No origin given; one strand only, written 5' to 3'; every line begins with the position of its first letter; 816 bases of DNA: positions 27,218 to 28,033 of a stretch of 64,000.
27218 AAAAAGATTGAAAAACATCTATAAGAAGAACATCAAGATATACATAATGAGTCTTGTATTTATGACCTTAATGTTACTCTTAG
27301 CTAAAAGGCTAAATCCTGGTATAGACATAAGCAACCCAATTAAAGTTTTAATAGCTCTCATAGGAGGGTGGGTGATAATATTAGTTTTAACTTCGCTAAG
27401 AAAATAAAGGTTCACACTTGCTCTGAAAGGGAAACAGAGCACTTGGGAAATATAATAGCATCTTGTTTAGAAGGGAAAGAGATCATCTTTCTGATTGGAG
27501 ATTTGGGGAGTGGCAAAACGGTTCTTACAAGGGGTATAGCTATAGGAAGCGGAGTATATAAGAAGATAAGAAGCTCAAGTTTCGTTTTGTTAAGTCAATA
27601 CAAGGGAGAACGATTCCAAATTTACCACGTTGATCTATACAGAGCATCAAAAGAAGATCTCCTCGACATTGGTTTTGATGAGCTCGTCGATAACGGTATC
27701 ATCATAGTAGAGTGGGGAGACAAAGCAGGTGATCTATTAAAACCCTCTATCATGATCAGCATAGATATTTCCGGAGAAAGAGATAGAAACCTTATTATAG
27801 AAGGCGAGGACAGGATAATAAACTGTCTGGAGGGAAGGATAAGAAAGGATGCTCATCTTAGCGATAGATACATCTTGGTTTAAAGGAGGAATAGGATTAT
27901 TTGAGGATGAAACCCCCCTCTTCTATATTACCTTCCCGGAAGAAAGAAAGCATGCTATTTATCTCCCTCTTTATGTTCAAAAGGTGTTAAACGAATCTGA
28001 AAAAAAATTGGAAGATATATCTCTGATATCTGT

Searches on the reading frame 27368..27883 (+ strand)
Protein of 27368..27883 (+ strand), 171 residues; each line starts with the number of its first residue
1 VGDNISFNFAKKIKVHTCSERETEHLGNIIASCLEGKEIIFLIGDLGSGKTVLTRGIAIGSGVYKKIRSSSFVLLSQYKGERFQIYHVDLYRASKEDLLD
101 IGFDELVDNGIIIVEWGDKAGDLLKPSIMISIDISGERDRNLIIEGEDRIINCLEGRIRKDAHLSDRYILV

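Call 81: search_protein_families(library=pfam, proteins=[window:27368-27883:+], max_evalue=0.00001)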
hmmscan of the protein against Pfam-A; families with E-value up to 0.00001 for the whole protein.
window:27368-27883:+ (171 aa): 1 family
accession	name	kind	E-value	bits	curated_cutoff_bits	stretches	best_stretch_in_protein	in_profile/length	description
PF02367.23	TsaE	-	2.4e-31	108.8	26.6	1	19-139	3-125/128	Threonylcarbamoyl adenosine biosynthesis protein TsaE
